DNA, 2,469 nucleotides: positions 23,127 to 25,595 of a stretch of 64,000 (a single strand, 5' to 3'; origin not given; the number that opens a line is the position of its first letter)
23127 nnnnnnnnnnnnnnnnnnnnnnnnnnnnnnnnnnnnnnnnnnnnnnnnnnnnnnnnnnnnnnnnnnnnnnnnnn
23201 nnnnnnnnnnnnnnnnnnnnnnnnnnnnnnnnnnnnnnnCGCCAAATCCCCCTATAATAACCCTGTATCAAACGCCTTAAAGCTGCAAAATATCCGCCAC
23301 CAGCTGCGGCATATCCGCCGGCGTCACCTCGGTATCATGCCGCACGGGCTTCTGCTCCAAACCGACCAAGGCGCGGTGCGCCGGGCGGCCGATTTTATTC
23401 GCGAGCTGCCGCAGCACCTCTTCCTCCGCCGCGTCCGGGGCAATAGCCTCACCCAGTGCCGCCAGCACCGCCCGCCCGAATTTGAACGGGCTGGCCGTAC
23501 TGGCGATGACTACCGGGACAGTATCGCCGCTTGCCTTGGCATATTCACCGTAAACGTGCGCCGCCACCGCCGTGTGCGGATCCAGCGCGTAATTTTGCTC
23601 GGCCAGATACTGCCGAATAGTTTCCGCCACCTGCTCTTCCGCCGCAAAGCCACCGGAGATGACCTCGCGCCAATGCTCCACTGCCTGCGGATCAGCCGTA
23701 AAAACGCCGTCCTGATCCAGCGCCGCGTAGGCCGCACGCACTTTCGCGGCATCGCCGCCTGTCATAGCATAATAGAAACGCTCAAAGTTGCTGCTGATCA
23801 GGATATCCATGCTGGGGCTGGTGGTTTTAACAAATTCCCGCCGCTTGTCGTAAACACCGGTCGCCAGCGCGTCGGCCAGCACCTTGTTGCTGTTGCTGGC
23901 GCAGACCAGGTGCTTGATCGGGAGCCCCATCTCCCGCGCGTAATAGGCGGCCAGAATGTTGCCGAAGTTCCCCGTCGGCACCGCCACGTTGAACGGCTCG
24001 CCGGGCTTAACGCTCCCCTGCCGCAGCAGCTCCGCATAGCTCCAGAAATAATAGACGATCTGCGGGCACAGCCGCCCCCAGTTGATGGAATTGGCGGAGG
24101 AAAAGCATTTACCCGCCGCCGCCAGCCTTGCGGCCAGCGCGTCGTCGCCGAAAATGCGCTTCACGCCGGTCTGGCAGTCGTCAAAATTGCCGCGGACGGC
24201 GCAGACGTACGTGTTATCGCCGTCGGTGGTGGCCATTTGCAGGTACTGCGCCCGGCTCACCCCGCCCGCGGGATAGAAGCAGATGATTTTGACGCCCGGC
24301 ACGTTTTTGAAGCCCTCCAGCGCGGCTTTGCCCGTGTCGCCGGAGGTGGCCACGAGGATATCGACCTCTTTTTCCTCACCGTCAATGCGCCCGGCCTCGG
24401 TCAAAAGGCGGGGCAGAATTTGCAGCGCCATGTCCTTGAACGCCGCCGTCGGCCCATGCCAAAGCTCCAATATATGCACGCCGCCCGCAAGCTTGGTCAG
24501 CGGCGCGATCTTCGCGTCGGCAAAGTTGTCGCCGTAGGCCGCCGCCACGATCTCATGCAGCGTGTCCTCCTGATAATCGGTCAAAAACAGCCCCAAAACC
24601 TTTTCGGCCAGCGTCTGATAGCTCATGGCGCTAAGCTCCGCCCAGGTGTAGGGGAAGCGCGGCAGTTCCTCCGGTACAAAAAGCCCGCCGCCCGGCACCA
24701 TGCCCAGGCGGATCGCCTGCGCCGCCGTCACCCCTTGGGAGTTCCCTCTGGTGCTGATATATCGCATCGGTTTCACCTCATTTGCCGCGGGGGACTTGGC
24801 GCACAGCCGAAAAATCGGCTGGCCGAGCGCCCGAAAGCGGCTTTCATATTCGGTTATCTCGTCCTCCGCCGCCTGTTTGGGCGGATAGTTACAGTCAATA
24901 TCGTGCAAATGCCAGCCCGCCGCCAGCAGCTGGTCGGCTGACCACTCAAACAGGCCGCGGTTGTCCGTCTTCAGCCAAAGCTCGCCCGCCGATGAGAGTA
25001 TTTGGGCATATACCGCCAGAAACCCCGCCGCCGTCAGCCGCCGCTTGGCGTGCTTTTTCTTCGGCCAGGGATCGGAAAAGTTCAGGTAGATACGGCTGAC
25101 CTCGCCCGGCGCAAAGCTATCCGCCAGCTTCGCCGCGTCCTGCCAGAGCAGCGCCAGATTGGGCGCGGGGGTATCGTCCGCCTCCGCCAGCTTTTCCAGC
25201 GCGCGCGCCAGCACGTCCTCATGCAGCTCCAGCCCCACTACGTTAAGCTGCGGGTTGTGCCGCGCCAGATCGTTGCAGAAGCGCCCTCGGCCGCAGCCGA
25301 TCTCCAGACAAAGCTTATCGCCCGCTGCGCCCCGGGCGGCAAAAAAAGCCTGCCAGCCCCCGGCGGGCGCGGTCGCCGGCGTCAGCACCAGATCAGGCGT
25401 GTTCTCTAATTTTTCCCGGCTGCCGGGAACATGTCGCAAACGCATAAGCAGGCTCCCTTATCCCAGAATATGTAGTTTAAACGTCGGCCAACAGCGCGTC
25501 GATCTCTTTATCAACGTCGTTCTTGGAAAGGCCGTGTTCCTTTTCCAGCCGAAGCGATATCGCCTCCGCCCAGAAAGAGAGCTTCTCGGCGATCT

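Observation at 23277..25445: In-frame TrmB-ThrC fusion ORF retaining an internal Shine-Dalgarno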

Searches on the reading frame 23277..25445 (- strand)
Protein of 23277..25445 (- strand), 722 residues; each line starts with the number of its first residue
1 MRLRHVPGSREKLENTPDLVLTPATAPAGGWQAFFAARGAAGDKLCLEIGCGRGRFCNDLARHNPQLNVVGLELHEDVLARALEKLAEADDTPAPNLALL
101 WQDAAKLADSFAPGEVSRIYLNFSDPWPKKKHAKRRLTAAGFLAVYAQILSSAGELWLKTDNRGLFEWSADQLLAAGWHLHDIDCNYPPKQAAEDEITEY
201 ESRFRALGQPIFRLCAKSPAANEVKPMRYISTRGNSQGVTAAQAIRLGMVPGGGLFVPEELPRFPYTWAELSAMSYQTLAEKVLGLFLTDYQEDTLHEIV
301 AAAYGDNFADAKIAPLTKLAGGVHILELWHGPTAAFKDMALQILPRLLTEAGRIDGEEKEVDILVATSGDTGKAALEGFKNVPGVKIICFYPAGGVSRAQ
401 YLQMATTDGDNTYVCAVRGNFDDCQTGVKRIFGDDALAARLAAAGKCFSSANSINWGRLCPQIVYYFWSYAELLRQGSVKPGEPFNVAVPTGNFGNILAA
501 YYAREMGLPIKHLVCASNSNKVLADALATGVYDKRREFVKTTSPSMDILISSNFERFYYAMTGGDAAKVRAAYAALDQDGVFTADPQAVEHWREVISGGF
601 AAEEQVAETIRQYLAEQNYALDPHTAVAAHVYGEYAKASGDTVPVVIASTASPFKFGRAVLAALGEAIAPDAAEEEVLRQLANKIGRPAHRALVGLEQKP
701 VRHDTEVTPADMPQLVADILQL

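Call 3: search_protein_families(library=pfam, proteins=[window:23277-25445:-], max_evalue=0.01)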
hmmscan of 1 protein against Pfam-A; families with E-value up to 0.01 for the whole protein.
window:23277-25445:- (722 aa): 9 families
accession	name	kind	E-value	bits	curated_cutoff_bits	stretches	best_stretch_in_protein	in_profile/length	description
PF02390.23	Methyltransf_4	-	1.7e-39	135.5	24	1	44-214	3-173/173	Putative methyltransferase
PF14821.11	Thr_synth_N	-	1.3e-18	67.4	25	1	228-304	1-79/79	Threonine synthase N terminus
PF00291.31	PALP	-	8.8e-11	42.1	35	1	323-638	24-282/295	Pyridoxal-phosphate dependent enzyme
PF08242.18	Methyltransf_12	-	1.6e-08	35.6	30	1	47-107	1-61/98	Methyltransferase domain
PF13649.12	Methyltransf_25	-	3.7e-07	31.2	27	1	47-122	2-71/97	Methyltransferase domain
PF24857.1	THR4_C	-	3.7e-07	30.6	27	1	625-677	1-54/85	Threonine synthase, C-terminal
PF24675.1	NpmA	-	2.2e-06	27.5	60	1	34-127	15-106/214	16S rRNA (adenine(1408)-N(1))-methyltransferase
PF13847.12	Methyltransf_31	-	5e-06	26.7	27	1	46-107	7-66/145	Methyltransferase domain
PF08241.18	Methyltransf_11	-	0.00011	23.2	21.2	1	47-107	1-54/95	Methyltransferase domain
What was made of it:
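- Checked: Pfam (call 3): Methyltransf_4 at aa 44-214, Thr_synth_N at 228-304, PALP at 323-638, THR4_C at 625-677.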

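Call 4: search_protein_families(library=ncbifam, proteins=[window:23277-25445:-], max_evalue=0.01)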
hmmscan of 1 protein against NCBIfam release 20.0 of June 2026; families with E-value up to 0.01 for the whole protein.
window:23277-25445:- (722 aa): 9 families
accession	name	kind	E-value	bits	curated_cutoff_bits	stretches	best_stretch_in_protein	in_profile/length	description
TIGR00260.1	thrC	equivalog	4.7e-68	229.8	167.1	1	317-666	33-334/340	threonine synthase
TIGR00091.1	TIGR00091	equivalog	1.8e-44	151.4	112.65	1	42-217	16-191/194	tRNA (guanosine(46)-N7)-methyltransferase TrmB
NF001080.0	PRK00121.2-2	equivalog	1.2e-39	135.8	132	1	25-212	32-216/224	tRNA (guanosine(46)-N7)-methyltransferase TrmB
NF010719.0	PRK14121.1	equivalog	1.6e-20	73.5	402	1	35-219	115-289/396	tRNA (guanosine(46)-N7)-methyltransferase TrmB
NF002421.0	PRK01544.1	equivalog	1.3e-07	30.7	567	1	43-167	348-469/524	bifunctional peptide chain release factor N(5)-glutamine methyltransferase PrmC/tRNA (guanosine(46)-N7)-methyltransferase TrmB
NF000363.1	self_KamB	exception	6.3e-07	29.1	350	1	33-110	15-93/216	16S rRNA (adenine(1408)-N(1))-methyltransferase KamB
NF043040.1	corrin_prot_MT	hypoth_equivalog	7.3e-05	22.3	180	1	43-119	42-114/216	corrinoid protein-associated methyltransferase CpaM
NF041820.1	daptide_MTase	equivalog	0.0041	16.6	175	0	45-100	39-92/243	daptide-type RiPP biosynthesis methyltransferase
TIGR00755.1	ksgA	equivalog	0.0092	15.3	171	0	43-107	30-87/256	16S rRNA (adenine(1518)-N(6)/adenine(1519)-N(6))-dimethyltransferase RsmA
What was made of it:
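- On TrmB, tRNA (guanine46-N7)-methyltransferase: PF02390 covers positions 3-173 of 173 (calls 3, 4).
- On Threonine synthase (ThrC, long form with N-terminal domain): PF14821, PF00291 and PF24857 are all above their cut-offs (calls 3, 4).
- On Bifunctional PrmC/TrmB (NF002421): 30.7 bits against a cut-off of 567, and only the TrmB part matches (call 4).
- Closest known: Bifunctional PrmC/TrmB. Different: The window protein scores far below these models' cut-offs: 30.7 against 567 bits, and 73.5 against 402 bits (call 4).
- Checked: NCBIfam (call 4): both equivalog models pass their cut-offs.
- The equivalog HMMs are passed (call 4).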

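Call 5: find_homologous_proteins(query=window:23277-25445:-, max_evalue=1e-10)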
Query window:23277-25445:- (722 aa): 8000 proteins with E <= 1e-10 among 8000 candidates; the best 120 are listed.
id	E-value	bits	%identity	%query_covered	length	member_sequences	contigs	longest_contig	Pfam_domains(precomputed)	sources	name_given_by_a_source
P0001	0.0e+0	1513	91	100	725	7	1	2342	PF13847.13,PF13649.13,PF00291.32,PF02390.24,PF24857.2,PF14821.12,PF08242.19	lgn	-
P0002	0.0e+0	1459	88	100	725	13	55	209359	PF13847.13,PF13649.13,PF00291.32,PF02390.24,PF24857.2,PF14821.12,PF08242.19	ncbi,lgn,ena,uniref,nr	ncbi:MAG TPA: threonine synthase [Candidatus Avidehalobacter gallistercoris]|uniref:tRNA (guanine-N(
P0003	0.0e+0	1362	83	100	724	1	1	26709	PF13847.13,PF13649.13,PF00291.32,PF02390.24,PF24857.2,PF14821.12,PF24675.2,PF08241.19,PF08242.19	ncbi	-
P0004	0.0e+0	1215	74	100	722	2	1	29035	PF13847.13,PF13649.13,PF00291.32,PF02390.24,PF24857.2,PF14821.12,PF24675.2,PF08241.19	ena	-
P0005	0.0e+0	1203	73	100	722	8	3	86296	PF13847.13,PF13649.13,PF00291.32,PF02390.24,PF24857.2,PF14821.12,PF24675.2,PF08241.19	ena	-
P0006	0.0e+0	1170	72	100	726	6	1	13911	PF13847.13,PF13649.13,PF00291.32,PF02390.24,PF24857.2,PF14821.12,PF08241.19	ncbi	-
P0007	0.0e+0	1161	73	100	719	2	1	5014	PF13649.13,PF00291.32,PF02390.24,PF24857.2,PF14821.12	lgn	-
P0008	0.0e+0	1139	72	100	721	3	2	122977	PF13847.13,PF13649.13,PF00291.32,PF02390.24,PF24857.2,PF14821.12,PF24675.2,PF08241.19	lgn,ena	-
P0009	0.0e+0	1112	71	100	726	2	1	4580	PF13847.13,PF13649.13,PF00291.32,PF02390.24,PF24857.2,PF14821.12,PF08241.19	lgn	-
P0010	0.0e+0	1107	70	100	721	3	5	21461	PF13847.13,PF13649.13,PF00291.32,PF02390.24,PF24857.2,PF14821.12,PF24675.2,PF08241.19,PF08242.19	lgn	-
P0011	0.0e+0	1106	70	100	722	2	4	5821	PF13847.13,PF13649.13,PF00291.32,PF02390.24,PF24857.2,PF14821.12,PF08241.19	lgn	-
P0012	0.0e+0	1104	70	100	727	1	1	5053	PF13847.13,PF13649.13,PF00291.32,PF02390.24,PF24857.2,PF14821.12,PF08241.19,PF08242.19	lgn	-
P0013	0.0e+0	1101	70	100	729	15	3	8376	PF13847.13,PF13649.13,PF00291.32,PF02390.24,PF24857.2,PF14821.12,PF08241.19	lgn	-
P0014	0.0e+0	1099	69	100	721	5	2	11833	PF13649.13,PF00291.32,PF02390.24,PF24857.2,PF14821.12,PF24675.2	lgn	-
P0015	0.0e+0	1092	69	98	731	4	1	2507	PF13847.13,PF00291.32,PF02390.24,PF24857.2,PF14821.12,PF24675.2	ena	-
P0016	0.0e+0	1091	69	98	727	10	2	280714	PF13847.13,PF00291.32,PF02390.24,PF24857.2,PF14821.12,PF24675.2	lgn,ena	-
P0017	0.0e+0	1090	68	100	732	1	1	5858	PF13847.13,PF13649.13,PF00291.32,PF02390.24,PF24857.2,PF14821.12,PF24675.2,PF08241.19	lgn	-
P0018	0.0e+0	1073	67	100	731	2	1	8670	PF13847.13,PF13649.13,PF00291.32,PF02390.24,PF24857.2,PF14821.12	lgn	-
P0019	0.0e+0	1071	65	100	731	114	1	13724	PF00291.32,PF02390.24,PF24857.2,PF14821.12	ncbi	-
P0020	0.0e+0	1071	66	100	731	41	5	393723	PF13649.13,PF00291.32,PF02390.24,PF24857.2,PF14821.12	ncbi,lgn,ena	-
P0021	0.0e+0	1059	65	100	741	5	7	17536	PF00291.32,PF02390.24,PF24857.2,PF14821.12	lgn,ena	-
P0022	0.0e+0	1051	65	100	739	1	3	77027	PF00291.32,PF02390.24,PF24857.2,PF14821.12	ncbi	-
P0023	0.0e+0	1049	66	100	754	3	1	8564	PF00291.32,PF02390.24,PF24857.2,PF14821.12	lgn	-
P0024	0.0e+0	1045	66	100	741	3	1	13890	PF00291.32,PF02390.24,PF24857.2,PF14821.12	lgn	-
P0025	0.0e+0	1039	66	98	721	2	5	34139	PF00291.32,PF02390.24,PF24857.2,PF14821.12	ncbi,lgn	-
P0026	0.0e+0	1034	66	98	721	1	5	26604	PF00291.32,PF02390.24,PF24857.2,PF14821.12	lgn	-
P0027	5.5e-278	943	60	100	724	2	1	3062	PF00291.32,PF02390.24,PF24857.2,PF14821.12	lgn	-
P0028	1.0e-272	925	60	100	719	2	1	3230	PF13649.13,PF00291.32,PF02390.24,PF24857.2,PF14821.12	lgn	-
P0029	4.8e-272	923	60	100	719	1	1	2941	PF13847.13,PF13649.13,PF00291.32,PF02390.24,PF24857.2,PF14821.12,PF08241.19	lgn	-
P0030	5.2e-269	913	59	100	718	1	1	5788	PF13847.13,PF13649.13,PF00291.32,PF02390.24,PF24857.2,PF14821.12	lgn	-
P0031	8.9e-269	912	58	100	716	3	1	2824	PF13847.13,PF13649.13,PF00291.32,PF02390.24,PF24857.2,PF14821.12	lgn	-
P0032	2.4e-268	911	59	100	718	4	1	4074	PF13847.13,PF13649.13,PF00291.32,PF02390.24,PF24857.2,PF14821.12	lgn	-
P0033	3.7e-265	900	59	100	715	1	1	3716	PF13847.13,PF13649.13,PF02390.24,PF24857.2,PF14821.12,PF24675.2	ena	-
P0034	1.1e-263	895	58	100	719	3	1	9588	PF13847.13,PF13649.13,PF00291.32,PF02390.24,PF24857.2,PF14821.12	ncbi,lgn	ncbi:MAG: threonine synthase [Bacillota bacterium]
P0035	2.1e-259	881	56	100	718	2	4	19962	PF13847.13,PF13649.13,PF00291.32,PF02390.24,PF24857.2,PF14821.12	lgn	-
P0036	2.8e-255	868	58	96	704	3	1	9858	PF00291.32,PF02390.24,PF24857.2,PF14821.12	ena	-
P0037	2.8e-252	858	56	100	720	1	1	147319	PF13847.13,PF13649.13,PF00291.32,PF02390.24,PF24857.2,PF14821.12,PF08242.19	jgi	-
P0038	4.8e-251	854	55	100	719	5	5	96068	PF13847.13,PF13649.13,PF00291.32,PF02390.24,PF24857.2,PF14821.12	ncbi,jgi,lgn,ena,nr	ncbi:MAG: threonine synthase [Clostridia bacterium]|jgi:threonine synthase|nr:threonine synthase [Cl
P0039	2.1e-250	851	55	100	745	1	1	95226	PF13847.13,PF13649.13,PF00291.32,PF02390.24,PF24857.2,PF14821.12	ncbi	-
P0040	5.0e-244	830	54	100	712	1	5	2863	PF13847.13,PF13649.13,PF00291.32,PF02390.24,PF24857.2,PF14821.12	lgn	-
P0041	3.6e-241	821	-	-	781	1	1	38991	PF00291.32,PF24857.2,PF14821.12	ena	-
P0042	1.4e-214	733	51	100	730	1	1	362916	PF13847.13,PF13649.13,PF00291.32,PF02390.24,PF24857.2,PF14821.12,PF24675.2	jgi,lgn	-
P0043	2.4e-207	709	49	100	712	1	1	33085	PF13649.13,PF00291.32,PF02390.24,PF24857.2,PF14821.12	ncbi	-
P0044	2.5e-204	699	48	100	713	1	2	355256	PF13847.13,PF13649.13,PF00291.32,PF02390.24,PF24857.2,PF14821.12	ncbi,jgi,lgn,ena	-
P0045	1.4e-200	687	47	100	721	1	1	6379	PF00291.32,PF02390.24,PF24857.2,PF14821.12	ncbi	-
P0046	1.6e-200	687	71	59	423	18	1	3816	PF00291.32,PF24857.2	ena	-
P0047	5.2e-189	649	60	68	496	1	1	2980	PF00291.32,PF24857.2,PF14821.12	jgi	-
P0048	1.4e-180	621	58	68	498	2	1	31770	PF00291.32,PF24857.2,PF14821.12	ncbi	-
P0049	1.0e-175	605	56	68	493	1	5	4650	PF00291.32,PF24857.2,PF14821.12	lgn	-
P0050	1.5e-173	597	56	68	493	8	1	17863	PF00291.32,PF24857.2,PF14821.12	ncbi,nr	ncbi:MAG: threonine synthase [Peptococcaceae bacterium]|nr:threonine synthase [Peptococcaceae bacter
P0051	4.4e-172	593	56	68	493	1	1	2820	PF00291.32,PF24857.2,PF14821.12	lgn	-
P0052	6.1e-172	592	55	68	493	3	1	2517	PF00291.32,PF24857.2,PF14821.12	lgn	-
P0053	4.0e-171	589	55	68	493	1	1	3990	PF00291.32,PF24857.2,PF14821.12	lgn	-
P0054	5.0e-170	586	57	68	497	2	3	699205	PF00291.32,PF24857.2,PF14821.12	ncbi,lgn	-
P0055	5.9e-170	586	56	68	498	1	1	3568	PF00291.32,PF24857.2,PF14821.12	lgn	-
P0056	1.3e-169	584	57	68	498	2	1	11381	PF00291.32,PF24857.2,PF14821.12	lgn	-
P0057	1.3e-169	584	57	68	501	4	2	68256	PF00291.32,PF24857.2,PF14821.12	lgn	-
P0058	1.6e-169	584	57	68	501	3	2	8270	PF00291.32,PF24857.2,PF14821.12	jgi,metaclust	metaclust:\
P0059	3.5e-169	583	57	68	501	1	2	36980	PF00291.32,PF24857.2,PF14821.12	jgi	-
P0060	2.6e-168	580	57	69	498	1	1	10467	PF00291.32,PF24857.2,PF14821.12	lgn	-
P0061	3.0e-168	580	55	68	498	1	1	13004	PF00291.32,PF24857.2,PF14821.12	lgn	-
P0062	2.8e-167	577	54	68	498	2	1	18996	PF00291.32,PF24857.2,PF14821.12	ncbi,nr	ncbi:MAG: threonine synthase [Clostridiales bacterium]|nr:threonine synthase [Clostridiales bacteriu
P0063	5.7e-167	576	56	69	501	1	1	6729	PF00291.32,PF24857.2,PF14821.12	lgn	-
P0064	8.0e-167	575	55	69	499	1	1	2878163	PF00291.32,PF24857.2,PF14821.12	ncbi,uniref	ncbi:threonine synthase [Phosphitispora sp. TUW77]|uniref:threonine synthase n=1 Tax=Phosphitispora 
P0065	9.9e-167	575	55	68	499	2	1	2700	PF00291.32,PF24857.2,PF14821.12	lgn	-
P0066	6.3e-166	572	56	69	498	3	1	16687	PF00291.32,PF24857.2,PF14821.12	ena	-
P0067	7.4e-166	572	58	69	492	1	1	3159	PF00291.32,PF24857.2,PF14821.12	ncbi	-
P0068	7.8e-166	572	55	68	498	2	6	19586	PF00291.32,PF24857.2,PF14821.12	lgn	-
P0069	1.1e-165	572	55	68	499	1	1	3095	PF00291.32,PF24857.2,PF14821.12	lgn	-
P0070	1.2e-165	571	54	69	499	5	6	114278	PF00291.32,PF24857.2,PF14821.12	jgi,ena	-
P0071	2.9e-165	570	55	69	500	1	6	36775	PF00291.32,PF24857.2,PF14821.12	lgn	-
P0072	3.3e-165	570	55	68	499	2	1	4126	PF00291.32,PF24857.2,PF14821.12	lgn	-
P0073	3.6e-165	570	54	69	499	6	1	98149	PF00291.32,PF24857.2,PF14821.12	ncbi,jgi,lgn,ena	-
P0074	1.2e-164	568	57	68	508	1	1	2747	PF00291.32,PF24857.2,PF14821.12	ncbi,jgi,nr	ncbi:MAG: threonine synthase [Peptococcaceae bacterium]|jgi:threonine synthase|nr:threonine synthase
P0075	1.4e-164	568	57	68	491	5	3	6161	PF00291.32,PF24857.2,PF14821.12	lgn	-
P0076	2.1e-164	567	56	69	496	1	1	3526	PF00291.32,PF24857.2,PF14821.12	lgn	-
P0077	2.8e-164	567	55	68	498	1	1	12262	PF00291.32,PF24857.2,PF14821.12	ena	-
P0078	3.3e-164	567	56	68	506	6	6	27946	PF00291.32,PF24857.2,PF14821.12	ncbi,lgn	ncbi:MAG: threonine synthase [Clostridiales bacterium]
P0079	3.5e-164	567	55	68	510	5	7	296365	PF00291.32,PF24857.2,PF14821.12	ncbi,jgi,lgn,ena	-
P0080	4.1e-164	566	55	69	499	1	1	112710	PF00291.32,PF24857.2,PF14821.12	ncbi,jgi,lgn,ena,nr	ncbi:MAG: threonine synthase [Firmicutes bacterium HGW-Firmicutes-14]|nr:MAG: threonine synthase [Fi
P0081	4.9e-164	566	54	68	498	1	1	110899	PF00291.32,PF24857.2,PF14821.12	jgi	-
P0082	5.9e-164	566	54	69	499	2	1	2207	PF00291.32,PF24857.2,PF14821.12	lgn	-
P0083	6.7e-164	566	54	68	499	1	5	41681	PF00291.32,PF24857.2,PF14821.12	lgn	-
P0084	8.0e-164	565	56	68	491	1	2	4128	PF00291.32,PF24857.2,PF14821.12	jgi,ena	-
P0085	1.1e-163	565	54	68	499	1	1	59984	PF00291.32,PF24857.2,PF14821.12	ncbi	-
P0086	1.3e-163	565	53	68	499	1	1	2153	PF00291.32,PF24857.2,PF14821.12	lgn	-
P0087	1.4e-163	565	54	69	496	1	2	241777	PF00291.32,PF24857.2,PF14821.12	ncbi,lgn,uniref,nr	ncbi:threonine synthase [Halonatronum saccharophilum]|uniref:threonine synthase n=1 Tax=Halonatronum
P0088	1.4e-163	565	54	68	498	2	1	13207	PF00291.32,PF24857.2,PF14821.12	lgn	-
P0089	2.2e-163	564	55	68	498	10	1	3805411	PF00291.32,PF24857.2,PF14821.12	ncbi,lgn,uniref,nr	ncbi:threonine synthase [Thermanaerosceptrum fracticalcis]|uniref:Threonine synthase n=1 Tax=Therman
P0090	2.4e-163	564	56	68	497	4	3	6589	PF00291.32,PF24857.2,PF14821.12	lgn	-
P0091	2.7e-163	564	54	69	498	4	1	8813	PF00291.32,PF24857.2,PF14821.12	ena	-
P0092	2.7e-163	564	54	68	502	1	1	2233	PF00291.32,PF24857.2,PF14821.12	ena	-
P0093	2.7e-163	564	55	69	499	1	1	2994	PF00291.32,PF24857.2,PF14821.12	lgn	-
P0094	6.1e-163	562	54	68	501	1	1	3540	PF00291.32,PF24857.2,PF14821.12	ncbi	-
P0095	6.3e-163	562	54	69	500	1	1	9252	PF00291.32,PF24857.2,PF14821.12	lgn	-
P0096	7.5e-163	562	56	68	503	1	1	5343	PF24857.2,PF14821.12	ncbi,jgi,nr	ncbi:MAG: threonine synthase [Peptococcaceae bacterium]|jgi:threonine synthase|nr:threonine synthase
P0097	1.2e-162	561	55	68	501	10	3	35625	PF00291.32,PF24857.2,PF14821.12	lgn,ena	-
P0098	1.2e-162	561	58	69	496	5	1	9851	PF00291.32,PF24857.2,PF14821.12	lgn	-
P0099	1.5e-162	561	56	69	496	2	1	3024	PF00291.32,PF24857.2,PF14821.12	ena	-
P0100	1.7e-162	561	53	68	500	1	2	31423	PF00291.32,PF24857.2,PF14821.12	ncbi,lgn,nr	ncbi:MAG: threonine synthase [Desulfitobacteriaceae bacterium]|nr:threonine synthase [Desulfitobacte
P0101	2.3e-162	560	53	68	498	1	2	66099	PF00291.32,PF24857.2,PF14821.12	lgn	-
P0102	2.9e-162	560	55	66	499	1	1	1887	PF00291.32,PF24857.2,PF14821.12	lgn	-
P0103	3.3e-162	560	55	68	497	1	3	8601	PF00291.32,PF24857.2,PF14821.12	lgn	-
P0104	3.8e-162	560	54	69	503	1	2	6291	PF00291.32,PF24857.2,PF14821.12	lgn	-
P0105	4.6e-162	559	55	68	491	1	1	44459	PF00291.32,PF24857.2,PF14821.12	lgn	-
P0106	5.2e-162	559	54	69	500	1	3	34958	PF00291.32,PF24857.2,PF14821.12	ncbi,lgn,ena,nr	ncbi:MAG: threonine synthase [Firmicutes bacterium]|nr:threonine synthase [Bacillota bacterium]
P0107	5.5e-162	559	54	69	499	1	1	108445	PF00291.32,PF24857.2,PF14821.12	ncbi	-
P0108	6.9e-162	559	55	69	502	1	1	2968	PF00291.32,PF24857.2,PF14821.12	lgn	-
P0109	9.1e-162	559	56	68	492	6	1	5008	PF00291.32,PF24857.2,PF14821.12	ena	-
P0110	9.2e-162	558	54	68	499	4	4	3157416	PF00291.32,PF24857.2,PF14821.12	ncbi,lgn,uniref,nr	ncbi:threonine synthase [Thermincola potens]|uniref:Threonine synthase n=1 Tax=Thermincola potens (s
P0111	1.2e-161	558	54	68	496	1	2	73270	PF00291.32,PF24857.2,PF14821.12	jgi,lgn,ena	-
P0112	1.6e-161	558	53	68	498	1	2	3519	PF00291.32,PF24857.2,PF14821.12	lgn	-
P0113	1.6e-161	558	57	69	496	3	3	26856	PF00291.32,PF24857.2,PF14821.12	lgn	-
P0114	2.3e-161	557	57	69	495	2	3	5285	PF00291.32,PF24857.2,PF14821.12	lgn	-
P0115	4.1e-161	556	53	69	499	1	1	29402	PF00291.32,PF24857.2,PF14821.12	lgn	-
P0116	4.8e-161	556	53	68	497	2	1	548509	PF00291.32,PF24857.2,PF14821.12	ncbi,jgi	ncbi:MAG: threonine synthase [Bacillota bacterium]|jgi:threonine synthase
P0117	6.6e-161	556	56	69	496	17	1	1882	PF00291.32,PF24857.2,PF14821.12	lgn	-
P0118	7.5e-161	555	54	68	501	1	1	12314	PF00291.32,PF24857.2,PF14821.12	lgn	-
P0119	8.8e-161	555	54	69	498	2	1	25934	PF00291.32,PF24857.2,PF14821.12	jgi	jgi:threonine synthase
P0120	1.1e-160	555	55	69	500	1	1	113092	PF00291.32,PF24857.2,PF14821.12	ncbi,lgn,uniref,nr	ncbi:threonine synthase [Halanaerobacter jeridensis]|uniref:Threonine synthase n=1 Tax=Halanaerobact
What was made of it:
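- No ThrC-only protein above about 60% identity exists in 5.8 billion clusters, apart from one fragment (call 5).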
